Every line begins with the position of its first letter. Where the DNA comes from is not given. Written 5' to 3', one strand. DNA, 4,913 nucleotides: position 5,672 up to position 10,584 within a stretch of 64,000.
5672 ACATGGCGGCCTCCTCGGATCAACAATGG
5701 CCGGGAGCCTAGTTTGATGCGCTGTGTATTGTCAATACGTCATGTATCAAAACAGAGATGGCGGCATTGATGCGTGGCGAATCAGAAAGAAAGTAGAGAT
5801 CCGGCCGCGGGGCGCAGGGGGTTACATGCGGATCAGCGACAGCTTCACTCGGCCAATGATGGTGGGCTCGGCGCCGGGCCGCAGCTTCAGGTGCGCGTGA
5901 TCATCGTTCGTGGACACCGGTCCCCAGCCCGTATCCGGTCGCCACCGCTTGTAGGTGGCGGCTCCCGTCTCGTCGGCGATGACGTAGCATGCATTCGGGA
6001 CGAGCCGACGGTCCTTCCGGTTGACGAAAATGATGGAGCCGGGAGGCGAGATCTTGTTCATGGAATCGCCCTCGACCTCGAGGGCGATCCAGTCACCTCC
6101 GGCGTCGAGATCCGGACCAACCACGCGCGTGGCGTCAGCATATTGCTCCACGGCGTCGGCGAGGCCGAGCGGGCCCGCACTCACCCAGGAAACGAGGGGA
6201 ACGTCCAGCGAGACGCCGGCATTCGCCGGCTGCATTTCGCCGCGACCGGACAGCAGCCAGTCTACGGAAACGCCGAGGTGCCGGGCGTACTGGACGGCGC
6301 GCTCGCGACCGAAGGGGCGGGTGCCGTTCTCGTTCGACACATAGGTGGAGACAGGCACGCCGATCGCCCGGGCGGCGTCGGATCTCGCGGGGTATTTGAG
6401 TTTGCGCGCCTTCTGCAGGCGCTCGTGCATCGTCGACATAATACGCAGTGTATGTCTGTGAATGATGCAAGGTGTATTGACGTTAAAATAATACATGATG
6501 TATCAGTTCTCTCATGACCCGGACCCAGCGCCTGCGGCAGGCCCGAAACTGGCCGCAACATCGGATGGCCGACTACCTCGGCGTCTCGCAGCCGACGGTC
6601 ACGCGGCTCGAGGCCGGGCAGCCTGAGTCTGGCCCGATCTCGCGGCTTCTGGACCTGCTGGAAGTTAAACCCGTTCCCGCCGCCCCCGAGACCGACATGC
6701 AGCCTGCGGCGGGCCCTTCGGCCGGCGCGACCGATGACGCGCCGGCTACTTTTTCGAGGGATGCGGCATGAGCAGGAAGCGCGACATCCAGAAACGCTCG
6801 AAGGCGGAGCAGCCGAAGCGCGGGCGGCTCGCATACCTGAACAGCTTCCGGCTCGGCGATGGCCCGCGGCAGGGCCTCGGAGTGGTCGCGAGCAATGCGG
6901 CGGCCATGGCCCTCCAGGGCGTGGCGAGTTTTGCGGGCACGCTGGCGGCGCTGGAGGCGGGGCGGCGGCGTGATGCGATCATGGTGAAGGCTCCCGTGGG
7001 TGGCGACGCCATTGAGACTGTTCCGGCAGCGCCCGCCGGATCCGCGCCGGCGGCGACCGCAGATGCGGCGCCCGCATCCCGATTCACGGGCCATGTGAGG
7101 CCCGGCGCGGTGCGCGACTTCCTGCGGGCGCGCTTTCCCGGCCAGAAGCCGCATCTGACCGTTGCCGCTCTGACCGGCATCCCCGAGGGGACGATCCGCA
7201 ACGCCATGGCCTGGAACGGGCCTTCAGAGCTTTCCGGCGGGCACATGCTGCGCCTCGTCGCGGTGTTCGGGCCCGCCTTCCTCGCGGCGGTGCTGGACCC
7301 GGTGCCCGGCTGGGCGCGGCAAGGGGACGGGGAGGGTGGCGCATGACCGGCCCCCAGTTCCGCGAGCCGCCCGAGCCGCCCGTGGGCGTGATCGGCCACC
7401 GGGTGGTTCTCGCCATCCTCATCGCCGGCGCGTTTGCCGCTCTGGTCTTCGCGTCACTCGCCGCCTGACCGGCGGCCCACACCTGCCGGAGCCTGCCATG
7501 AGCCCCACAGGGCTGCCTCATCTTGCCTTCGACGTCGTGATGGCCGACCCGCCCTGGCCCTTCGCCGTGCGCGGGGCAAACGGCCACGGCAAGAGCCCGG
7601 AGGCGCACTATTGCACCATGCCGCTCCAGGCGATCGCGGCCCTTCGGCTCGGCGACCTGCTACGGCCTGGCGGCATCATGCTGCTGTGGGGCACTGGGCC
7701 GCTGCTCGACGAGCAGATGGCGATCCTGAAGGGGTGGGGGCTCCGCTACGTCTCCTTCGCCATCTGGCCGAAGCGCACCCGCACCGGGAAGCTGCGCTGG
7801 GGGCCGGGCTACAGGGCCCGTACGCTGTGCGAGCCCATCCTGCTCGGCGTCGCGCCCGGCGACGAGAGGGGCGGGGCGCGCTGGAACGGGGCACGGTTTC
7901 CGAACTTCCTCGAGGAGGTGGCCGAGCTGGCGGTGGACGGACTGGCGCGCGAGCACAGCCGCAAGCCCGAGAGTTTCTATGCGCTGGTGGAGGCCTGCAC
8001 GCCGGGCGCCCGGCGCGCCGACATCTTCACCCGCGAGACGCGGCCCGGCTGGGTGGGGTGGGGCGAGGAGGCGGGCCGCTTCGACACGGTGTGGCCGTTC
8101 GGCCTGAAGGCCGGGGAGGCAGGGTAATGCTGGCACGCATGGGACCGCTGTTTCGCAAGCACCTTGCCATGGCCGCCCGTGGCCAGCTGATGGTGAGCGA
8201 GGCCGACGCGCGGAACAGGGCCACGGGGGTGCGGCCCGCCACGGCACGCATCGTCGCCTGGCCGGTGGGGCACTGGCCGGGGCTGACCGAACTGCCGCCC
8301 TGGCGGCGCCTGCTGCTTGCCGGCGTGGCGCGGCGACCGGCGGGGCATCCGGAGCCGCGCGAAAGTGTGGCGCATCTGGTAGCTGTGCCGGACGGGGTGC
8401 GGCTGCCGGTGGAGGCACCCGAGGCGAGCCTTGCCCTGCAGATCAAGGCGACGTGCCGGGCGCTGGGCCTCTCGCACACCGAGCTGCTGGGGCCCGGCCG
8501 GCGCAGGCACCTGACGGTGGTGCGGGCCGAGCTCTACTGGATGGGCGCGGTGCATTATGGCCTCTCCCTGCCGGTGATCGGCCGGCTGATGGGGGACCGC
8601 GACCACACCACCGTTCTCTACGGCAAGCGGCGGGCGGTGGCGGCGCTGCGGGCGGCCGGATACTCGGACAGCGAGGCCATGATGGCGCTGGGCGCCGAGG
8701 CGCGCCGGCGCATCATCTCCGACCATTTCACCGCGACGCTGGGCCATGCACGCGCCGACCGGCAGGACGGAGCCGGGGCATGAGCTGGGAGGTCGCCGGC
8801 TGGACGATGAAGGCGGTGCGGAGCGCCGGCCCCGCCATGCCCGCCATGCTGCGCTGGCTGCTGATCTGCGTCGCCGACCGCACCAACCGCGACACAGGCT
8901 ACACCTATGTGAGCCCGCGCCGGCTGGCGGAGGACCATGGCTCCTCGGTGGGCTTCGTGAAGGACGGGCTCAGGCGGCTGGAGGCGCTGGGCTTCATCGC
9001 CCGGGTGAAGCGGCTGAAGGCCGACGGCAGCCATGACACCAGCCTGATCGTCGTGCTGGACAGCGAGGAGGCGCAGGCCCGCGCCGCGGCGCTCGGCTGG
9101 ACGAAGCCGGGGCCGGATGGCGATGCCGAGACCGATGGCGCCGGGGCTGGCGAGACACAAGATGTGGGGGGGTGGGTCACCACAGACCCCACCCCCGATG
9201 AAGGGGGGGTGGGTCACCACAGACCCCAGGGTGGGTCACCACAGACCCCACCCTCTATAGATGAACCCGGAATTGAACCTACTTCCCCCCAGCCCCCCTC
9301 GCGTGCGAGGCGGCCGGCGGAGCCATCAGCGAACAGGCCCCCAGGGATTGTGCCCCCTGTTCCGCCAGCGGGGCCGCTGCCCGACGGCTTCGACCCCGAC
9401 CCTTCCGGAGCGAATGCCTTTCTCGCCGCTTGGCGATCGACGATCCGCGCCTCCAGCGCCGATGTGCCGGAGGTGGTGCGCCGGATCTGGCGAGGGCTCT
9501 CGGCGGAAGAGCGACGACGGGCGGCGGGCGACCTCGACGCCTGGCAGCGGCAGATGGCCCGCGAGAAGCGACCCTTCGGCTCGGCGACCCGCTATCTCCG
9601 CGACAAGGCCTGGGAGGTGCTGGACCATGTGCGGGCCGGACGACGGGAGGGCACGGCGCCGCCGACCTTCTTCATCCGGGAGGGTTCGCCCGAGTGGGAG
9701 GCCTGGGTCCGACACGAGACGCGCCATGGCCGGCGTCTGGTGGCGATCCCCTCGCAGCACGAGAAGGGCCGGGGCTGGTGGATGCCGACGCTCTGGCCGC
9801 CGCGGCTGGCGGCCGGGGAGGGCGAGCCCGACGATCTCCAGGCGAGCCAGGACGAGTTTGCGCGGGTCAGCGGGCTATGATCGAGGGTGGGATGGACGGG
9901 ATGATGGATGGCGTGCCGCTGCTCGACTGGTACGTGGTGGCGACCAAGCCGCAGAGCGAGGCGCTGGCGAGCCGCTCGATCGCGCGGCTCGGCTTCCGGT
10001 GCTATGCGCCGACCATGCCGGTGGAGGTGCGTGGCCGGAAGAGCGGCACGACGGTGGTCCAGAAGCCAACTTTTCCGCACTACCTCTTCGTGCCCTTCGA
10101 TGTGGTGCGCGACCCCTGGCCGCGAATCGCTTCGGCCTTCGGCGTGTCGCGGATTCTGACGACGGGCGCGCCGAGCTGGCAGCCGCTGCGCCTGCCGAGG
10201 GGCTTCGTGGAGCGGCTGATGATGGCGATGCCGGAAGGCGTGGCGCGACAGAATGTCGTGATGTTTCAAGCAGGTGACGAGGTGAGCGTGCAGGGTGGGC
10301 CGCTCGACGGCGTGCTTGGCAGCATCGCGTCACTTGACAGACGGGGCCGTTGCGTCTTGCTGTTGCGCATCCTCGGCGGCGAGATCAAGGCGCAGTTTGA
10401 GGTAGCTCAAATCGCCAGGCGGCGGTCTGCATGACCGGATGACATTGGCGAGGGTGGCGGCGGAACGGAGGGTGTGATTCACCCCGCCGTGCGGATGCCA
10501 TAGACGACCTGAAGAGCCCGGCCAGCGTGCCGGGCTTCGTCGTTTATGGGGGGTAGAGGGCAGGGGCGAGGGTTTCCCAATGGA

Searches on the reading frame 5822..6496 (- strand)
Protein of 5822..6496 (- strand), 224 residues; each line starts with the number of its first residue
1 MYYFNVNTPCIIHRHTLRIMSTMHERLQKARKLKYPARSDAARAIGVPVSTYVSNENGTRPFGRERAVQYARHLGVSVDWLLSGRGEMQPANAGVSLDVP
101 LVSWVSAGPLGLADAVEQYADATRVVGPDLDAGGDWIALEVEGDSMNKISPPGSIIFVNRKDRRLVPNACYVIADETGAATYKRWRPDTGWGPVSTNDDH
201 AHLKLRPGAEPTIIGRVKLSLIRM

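Call 9: search_protein_families(library=pfam, proteins=[window:5822-6496:-], max_evalue=0.01)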
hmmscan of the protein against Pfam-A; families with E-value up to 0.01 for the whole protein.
window:5822-6496:- (224 aa): 4 families
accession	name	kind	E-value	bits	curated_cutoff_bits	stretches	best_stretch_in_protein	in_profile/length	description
PF00717.28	Peptidase_S24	-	9.2e-10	38.7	23.3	1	100-217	1-115/116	Peptidase S24-like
PF01381.28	HTH_3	-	2.6e-06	27.8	23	1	29-81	3-55/55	Helix-turn-helix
PF07022.19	Phage_CI_repr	-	0.0044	17.8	22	1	36-89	13-65/65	Bacteriophage CI repressor helix-turn-helix domain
PF13560.12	HTH_31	-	0.006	17.3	27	0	38-79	17-59/64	Helix-turn-helix domain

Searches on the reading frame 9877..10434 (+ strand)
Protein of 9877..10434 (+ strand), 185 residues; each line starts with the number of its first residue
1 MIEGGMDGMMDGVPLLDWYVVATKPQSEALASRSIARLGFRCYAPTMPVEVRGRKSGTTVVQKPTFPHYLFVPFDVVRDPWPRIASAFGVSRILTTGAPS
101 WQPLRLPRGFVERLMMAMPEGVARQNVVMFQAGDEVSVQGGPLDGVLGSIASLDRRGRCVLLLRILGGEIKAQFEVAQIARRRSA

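Call 34: search_protein_families(library=pfam, proteins=[L101:18792-19814:+, L101:17620-18705:-, L101:15914-17371:+, L101:2745-5405:+, L101:12267-13019:-], max_evalue=0.01)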
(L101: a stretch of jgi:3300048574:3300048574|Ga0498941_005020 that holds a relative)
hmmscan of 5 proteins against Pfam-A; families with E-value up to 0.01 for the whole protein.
L101:18792-19814:+ (341 aa): 1 family
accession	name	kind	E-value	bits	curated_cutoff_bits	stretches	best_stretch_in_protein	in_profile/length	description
PF01207.24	Dus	-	9.7e-84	281.6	20.4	1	26-322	2-290/311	Dihydrouridine synthase (Dus)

L101:17620-18705:- (361 aa): 1 family
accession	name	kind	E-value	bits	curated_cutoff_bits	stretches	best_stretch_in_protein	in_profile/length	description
PF00589.27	Phage_integrase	-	8.3e-14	52.2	27.1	1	183-342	5-169/172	Phage integrase family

L101:15914-17371:+ (485 aa): 1 family
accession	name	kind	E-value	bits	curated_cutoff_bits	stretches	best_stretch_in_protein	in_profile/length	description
PF01464.25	SLT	-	6.3e-08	32.6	21.3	1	341-440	7-86/117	Transglycosylase SLT domain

L101:2745-5405:+ (886 aa): 0 families

L101:12267-13019:- (250 aa): 2 families
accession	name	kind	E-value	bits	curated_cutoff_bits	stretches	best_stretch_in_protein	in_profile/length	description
PF01972.22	SDH_protease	-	8.2e-22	78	31.3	1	8-126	76-191/286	ClpP-like SDH-type serine proteinase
PF25145.1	NfeD1b_N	-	3e-05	24.1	40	1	30-87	38-94/189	NfeD1b, N-terminal domain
